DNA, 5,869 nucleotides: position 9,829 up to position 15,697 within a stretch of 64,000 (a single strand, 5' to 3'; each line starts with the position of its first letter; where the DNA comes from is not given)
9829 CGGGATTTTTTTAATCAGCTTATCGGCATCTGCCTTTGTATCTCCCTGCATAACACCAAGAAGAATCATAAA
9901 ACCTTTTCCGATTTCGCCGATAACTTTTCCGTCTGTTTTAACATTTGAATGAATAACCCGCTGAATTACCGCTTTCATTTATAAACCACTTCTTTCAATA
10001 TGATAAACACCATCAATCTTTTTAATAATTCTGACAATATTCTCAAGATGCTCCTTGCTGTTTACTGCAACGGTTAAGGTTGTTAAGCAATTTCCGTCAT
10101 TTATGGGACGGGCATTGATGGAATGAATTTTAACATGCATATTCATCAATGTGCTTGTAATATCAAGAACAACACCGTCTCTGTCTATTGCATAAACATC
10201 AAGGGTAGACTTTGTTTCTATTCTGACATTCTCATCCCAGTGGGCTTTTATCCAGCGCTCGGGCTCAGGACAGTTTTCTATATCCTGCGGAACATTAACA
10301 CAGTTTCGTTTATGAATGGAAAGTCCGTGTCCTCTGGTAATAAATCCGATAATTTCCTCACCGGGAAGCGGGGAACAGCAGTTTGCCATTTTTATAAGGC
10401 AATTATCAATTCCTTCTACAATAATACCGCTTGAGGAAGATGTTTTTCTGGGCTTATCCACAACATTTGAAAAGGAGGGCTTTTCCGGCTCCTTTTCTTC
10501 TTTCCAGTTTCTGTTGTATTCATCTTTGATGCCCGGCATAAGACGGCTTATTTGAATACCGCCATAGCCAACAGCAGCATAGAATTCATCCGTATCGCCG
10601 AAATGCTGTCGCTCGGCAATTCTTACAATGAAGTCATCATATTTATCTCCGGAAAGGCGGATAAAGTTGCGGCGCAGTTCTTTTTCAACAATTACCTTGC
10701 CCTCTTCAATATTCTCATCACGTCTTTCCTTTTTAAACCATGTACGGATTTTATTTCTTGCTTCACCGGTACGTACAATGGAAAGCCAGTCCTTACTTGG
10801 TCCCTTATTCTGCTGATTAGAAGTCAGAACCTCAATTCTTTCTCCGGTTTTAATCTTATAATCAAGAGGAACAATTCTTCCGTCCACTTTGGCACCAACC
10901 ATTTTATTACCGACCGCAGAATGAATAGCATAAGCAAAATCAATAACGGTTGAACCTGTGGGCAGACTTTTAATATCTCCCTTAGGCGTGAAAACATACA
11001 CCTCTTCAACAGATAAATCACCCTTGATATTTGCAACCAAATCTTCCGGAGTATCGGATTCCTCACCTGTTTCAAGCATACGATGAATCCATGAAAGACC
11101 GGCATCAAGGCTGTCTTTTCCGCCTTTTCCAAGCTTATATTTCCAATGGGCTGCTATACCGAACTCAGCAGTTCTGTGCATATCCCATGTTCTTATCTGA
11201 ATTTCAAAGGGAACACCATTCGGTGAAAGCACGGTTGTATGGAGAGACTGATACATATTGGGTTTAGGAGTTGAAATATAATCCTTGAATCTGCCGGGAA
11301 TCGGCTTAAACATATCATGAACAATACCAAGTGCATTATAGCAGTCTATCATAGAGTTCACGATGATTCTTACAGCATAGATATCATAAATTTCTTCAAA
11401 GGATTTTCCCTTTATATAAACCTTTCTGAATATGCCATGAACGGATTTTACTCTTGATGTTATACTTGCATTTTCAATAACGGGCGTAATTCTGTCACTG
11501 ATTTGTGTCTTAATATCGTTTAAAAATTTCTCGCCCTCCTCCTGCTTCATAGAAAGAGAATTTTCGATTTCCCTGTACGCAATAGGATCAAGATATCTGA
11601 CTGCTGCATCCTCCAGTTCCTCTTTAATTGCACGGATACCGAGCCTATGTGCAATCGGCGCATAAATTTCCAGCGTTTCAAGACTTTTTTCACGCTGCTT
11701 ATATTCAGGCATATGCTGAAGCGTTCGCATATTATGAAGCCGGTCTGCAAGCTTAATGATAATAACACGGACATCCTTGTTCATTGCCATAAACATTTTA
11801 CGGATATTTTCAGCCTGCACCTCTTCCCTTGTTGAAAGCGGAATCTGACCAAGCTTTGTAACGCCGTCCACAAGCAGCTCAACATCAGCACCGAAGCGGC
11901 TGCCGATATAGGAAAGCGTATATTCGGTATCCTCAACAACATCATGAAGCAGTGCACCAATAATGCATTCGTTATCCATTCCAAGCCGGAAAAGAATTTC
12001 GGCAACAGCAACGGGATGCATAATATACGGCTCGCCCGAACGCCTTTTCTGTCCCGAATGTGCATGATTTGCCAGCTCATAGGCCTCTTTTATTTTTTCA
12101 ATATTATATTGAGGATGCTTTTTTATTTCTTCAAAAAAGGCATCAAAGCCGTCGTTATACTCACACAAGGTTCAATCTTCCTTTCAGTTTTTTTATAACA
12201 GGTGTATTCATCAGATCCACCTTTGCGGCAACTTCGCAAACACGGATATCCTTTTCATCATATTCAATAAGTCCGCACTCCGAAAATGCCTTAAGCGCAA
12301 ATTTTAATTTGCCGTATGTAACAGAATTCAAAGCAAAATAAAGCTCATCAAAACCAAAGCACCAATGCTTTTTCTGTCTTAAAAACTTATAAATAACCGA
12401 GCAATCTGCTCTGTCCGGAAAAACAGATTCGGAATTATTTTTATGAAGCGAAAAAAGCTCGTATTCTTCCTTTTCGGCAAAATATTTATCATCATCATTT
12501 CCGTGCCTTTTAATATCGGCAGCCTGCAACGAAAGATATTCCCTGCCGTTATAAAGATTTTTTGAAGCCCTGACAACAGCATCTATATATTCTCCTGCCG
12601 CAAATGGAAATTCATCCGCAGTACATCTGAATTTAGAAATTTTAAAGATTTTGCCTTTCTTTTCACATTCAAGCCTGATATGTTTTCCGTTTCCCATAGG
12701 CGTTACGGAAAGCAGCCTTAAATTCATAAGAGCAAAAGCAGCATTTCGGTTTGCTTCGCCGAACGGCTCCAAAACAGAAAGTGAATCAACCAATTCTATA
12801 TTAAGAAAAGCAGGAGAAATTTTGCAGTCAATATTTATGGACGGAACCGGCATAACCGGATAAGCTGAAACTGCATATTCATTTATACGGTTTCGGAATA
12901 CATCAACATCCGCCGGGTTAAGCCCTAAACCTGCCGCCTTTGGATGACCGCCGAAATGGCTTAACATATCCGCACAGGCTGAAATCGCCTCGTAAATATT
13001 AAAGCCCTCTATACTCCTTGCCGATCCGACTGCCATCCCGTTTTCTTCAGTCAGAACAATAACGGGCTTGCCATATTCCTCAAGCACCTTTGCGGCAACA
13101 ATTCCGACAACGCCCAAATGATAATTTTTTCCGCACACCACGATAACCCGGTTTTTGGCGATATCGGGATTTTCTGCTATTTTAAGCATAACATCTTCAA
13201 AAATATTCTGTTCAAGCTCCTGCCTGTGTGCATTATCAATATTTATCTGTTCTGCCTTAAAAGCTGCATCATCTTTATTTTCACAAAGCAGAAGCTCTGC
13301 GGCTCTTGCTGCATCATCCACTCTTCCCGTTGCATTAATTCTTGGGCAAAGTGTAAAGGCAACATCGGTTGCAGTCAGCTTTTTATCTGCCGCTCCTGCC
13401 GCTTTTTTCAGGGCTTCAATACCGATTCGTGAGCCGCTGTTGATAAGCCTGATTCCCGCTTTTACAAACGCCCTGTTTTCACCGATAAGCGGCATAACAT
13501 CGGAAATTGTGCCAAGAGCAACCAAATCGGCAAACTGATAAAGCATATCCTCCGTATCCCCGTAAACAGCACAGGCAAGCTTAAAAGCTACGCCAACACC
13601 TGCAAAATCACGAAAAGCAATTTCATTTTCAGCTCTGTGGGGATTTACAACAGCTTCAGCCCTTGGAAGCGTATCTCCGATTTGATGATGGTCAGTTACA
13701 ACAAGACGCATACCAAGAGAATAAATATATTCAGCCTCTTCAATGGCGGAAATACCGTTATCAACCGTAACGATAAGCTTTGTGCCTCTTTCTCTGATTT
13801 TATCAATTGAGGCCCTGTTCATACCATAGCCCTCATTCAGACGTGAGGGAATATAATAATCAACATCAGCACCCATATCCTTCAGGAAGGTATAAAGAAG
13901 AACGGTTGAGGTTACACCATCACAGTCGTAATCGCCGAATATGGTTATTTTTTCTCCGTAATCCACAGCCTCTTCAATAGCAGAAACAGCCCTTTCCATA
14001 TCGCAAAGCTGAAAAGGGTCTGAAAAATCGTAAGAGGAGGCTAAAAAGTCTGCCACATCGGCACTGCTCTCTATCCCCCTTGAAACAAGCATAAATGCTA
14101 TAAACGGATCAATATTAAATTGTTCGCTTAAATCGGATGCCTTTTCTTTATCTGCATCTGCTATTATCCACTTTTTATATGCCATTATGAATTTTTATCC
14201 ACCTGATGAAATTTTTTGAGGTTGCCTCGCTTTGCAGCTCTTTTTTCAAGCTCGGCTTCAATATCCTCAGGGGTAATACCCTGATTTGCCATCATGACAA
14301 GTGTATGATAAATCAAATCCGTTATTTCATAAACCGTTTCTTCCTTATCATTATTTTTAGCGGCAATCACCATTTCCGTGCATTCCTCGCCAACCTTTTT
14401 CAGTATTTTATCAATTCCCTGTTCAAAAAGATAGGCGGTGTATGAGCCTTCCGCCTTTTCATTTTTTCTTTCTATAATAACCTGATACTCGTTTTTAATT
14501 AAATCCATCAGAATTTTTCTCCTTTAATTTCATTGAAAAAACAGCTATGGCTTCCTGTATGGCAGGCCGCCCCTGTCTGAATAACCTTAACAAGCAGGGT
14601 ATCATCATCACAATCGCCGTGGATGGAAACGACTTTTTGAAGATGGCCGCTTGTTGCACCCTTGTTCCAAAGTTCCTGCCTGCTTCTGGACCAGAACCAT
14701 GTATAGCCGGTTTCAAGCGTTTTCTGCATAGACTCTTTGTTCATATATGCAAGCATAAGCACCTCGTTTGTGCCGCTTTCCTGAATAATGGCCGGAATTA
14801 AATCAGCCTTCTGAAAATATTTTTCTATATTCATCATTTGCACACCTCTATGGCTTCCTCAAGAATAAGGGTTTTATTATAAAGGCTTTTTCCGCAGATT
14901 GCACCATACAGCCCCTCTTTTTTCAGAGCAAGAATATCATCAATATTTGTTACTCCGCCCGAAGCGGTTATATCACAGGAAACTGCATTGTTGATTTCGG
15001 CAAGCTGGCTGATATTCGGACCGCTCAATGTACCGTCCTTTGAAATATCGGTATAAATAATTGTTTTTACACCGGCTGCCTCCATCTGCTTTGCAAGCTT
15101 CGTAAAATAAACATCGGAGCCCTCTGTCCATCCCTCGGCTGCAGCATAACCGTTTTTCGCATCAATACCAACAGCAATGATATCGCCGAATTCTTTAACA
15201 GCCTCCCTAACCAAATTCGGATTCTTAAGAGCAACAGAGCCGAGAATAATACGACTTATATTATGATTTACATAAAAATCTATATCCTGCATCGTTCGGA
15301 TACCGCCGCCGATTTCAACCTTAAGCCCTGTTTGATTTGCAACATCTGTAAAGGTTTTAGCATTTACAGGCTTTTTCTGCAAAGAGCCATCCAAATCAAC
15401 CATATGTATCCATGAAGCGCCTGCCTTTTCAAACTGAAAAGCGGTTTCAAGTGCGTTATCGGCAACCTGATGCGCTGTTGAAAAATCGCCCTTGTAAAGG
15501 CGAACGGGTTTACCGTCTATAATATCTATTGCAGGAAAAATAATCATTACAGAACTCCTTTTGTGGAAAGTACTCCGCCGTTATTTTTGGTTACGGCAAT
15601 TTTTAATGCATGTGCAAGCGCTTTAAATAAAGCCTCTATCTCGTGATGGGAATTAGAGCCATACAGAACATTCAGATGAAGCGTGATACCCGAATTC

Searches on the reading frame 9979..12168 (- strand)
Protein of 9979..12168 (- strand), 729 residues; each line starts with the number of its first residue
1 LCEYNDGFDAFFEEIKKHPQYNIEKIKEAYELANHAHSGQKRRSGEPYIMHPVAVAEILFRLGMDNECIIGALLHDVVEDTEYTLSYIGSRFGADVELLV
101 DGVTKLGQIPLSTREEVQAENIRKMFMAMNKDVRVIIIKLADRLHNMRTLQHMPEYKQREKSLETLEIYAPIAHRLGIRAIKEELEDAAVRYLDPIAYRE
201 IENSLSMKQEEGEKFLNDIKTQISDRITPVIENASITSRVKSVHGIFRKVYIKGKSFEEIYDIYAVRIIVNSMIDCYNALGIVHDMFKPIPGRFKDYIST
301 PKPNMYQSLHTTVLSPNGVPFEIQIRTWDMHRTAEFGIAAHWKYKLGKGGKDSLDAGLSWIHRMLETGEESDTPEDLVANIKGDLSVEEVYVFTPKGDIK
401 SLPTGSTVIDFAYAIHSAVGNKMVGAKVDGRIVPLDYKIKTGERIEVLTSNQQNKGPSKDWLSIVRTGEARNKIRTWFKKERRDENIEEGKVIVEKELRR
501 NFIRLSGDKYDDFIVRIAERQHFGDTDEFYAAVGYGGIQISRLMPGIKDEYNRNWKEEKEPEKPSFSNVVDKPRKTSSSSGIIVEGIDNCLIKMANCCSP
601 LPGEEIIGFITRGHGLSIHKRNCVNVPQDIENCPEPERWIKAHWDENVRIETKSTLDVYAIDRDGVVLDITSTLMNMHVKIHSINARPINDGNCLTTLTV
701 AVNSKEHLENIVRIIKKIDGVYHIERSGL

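Call 42: search_protein_families(library=pfam, proteins=[window:9979-12168:-], max_evalue=0.001)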
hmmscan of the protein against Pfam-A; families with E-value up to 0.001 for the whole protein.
window:9979-12168:- (729 aa): 7 families
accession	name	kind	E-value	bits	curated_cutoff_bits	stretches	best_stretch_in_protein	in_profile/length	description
PF13328.12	HD_4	-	2.9e-47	160.7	27.2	1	29-178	1-155/156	HD domain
PF04607.23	RelA_SpoT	-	2.2e-42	144.4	27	1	238-347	1-111/113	Region found in RelA / SpoT proteins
PF02824.27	TGS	-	6.3e-21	74.6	22.2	1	390-449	1-60/60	TGS domain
PF13291.12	ACT_4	-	3.1e-14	53.8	27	1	655-726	8-80/80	ACT domain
PF01966.28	HD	-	2.5e-12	47.6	22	1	49-147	2-116/116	HD domain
PF19296.4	RelA_AH_RIS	-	6.3e-10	39.9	23.8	1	463-619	2-168/185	RelA/SpoT, AH and RIS domains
PF01842.31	ACT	-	0.00018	21.7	27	1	655-719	2-65/66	ACT domain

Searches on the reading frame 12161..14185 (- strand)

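Call 42: search_protein_families(library=pfam, proteins=[window:12161-14185:-], max_evalue=0.001)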
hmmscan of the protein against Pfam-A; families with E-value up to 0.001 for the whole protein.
window:12161-14185:- (674 aa): 3 families
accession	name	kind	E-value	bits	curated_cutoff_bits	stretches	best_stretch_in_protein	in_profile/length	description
PF01368.27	DHH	-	1.4e-30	106.6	28.1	1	79-226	1-125/125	DHH family, N-terminal domain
PF17768.7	RecJ_OB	-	1.4e-19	70.6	27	1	452-557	1-107/107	RecJ OB domain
PF02272.25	DHHA1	-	2e-16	60.8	25.9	1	346-438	3-100/102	DHHA1 domain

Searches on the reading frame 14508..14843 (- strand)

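Call 42: search_protein_families(library=pfam, proteins=[window:14508-14843:-], max_evalue=0.001)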
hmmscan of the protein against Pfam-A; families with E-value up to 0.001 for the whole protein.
window:14508-14843:- (111 aa): 2 families
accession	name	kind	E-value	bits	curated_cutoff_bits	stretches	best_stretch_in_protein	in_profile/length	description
PF01502.23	PRA-CH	-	4.4e-37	126.2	27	1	30-103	1-74/74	Phosphoribosyl-AMP cyclohydrolase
PF11580.13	DUF3239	-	0.00029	21.6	25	1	2-42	2-42/125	Protein of unknown function (DUF3239)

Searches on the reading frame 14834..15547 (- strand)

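Call 42: search_protein_families(library=pfam, proteins=[window:14834-15547:-], max_evalue=0.001)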
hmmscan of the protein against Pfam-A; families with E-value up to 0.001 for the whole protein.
window:14834-15547:- (237 aa): 2 families
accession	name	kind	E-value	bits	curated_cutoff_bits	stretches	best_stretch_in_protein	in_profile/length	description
PF00977.27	His_biosynth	-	4.2e-74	249.3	23.6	1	3-226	2-226/228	Histidine biosynthesis protein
PF01207.24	Dus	-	1.2e-05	25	20.4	0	56-117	166-227/311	Dihydrouridine synthase (Dus)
